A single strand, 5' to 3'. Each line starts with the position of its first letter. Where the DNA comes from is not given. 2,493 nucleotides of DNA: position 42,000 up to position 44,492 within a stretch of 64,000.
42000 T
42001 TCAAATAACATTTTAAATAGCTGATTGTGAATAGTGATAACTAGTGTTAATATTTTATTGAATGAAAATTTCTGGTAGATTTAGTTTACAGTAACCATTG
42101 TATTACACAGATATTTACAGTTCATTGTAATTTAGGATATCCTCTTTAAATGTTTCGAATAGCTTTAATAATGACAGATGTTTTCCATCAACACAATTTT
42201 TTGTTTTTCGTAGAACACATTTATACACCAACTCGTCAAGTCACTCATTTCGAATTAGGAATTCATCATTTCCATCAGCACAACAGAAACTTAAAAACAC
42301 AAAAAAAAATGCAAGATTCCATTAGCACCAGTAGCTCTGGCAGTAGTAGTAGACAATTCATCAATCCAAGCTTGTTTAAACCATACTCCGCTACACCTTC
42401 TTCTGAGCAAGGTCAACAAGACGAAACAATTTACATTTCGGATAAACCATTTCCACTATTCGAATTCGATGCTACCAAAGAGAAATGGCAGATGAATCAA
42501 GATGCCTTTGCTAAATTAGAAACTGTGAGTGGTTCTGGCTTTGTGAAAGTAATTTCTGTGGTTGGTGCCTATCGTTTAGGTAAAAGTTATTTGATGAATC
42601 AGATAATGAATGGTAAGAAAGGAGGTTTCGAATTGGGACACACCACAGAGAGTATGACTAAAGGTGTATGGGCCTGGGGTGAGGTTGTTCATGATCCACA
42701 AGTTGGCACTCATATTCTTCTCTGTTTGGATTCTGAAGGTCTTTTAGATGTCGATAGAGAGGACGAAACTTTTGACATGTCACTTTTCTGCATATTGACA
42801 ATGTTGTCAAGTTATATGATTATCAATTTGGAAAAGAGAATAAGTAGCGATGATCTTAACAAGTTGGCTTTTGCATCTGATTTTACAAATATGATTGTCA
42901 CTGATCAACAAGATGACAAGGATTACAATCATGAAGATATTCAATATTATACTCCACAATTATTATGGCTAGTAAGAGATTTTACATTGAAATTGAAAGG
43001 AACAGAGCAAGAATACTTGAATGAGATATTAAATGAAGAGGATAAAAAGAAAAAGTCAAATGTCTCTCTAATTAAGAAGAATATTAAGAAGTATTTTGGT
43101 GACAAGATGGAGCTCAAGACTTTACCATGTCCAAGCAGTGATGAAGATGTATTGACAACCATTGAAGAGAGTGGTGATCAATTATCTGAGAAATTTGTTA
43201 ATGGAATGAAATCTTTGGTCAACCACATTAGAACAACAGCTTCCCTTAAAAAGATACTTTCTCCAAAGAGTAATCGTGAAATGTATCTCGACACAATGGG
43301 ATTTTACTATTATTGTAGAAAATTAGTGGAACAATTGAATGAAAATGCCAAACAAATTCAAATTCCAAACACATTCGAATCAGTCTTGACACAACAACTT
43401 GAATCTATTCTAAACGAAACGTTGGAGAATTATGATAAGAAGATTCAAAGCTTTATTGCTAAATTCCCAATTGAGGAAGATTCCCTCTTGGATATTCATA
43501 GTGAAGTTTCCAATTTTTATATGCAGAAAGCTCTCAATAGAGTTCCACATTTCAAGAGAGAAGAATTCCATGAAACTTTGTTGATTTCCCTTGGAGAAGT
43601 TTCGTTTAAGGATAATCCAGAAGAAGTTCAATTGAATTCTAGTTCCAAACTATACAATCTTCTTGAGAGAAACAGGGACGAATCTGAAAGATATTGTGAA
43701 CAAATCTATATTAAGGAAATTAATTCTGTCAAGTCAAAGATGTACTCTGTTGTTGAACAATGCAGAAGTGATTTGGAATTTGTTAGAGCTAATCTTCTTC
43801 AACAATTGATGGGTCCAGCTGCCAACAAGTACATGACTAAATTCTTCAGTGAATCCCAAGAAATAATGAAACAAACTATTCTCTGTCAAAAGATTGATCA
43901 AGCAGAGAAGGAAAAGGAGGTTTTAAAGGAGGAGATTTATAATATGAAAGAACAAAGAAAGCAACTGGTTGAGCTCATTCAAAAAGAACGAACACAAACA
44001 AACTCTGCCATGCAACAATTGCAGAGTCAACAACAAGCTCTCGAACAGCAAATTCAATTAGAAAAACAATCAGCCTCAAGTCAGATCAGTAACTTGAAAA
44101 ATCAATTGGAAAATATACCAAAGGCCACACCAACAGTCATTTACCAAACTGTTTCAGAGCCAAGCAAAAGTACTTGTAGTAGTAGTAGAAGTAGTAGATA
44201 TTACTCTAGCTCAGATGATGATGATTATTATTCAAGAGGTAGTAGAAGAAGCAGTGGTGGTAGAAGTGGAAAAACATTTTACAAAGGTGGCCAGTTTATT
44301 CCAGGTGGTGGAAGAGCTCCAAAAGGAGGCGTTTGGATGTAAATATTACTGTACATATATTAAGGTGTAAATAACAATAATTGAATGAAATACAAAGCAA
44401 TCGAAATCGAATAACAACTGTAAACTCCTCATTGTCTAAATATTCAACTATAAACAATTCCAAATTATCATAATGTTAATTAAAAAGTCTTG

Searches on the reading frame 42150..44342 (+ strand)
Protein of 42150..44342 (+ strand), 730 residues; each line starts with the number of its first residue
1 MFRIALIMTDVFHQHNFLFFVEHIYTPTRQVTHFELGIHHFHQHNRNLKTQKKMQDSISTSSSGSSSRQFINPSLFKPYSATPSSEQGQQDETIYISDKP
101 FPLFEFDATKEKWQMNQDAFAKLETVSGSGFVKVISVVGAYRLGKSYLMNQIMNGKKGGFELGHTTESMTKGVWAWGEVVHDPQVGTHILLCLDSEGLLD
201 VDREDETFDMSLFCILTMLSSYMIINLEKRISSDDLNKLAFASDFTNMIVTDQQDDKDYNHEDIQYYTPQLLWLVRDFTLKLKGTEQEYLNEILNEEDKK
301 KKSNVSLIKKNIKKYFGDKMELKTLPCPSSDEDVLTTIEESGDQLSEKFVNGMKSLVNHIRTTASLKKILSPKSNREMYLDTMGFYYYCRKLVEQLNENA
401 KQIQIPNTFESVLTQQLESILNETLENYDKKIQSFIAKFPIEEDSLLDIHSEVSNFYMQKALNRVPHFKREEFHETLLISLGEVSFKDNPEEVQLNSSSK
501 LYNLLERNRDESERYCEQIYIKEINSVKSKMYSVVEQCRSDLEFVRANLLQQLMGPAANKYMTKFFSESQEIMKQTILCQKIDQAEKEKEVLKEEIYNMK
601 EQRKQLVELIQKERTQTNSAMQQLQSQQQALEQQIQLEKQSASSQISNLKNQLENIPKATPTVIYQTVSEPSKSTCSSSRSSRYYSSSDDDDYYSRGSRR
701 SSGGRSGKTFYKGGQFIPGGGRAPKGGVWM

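Call 9: search_protein_families(library=pfam, proteins=[window:42150-44342:+], max_evalue=0.01)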
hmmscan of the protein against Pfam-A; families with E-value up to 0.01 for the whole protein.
window:42150-44342:+ (730 aa): 1 family
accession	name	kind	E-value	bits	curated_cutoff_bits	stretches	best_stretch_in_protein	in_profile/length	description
PF02263.25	GBP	-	1.7e-46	159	21.1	1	111-367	2-262/264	Guanylate-binding protein, N-terminal domain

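Call 17: find_encoding_contigs(protein=P0007, flank=10000, max_places=3)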
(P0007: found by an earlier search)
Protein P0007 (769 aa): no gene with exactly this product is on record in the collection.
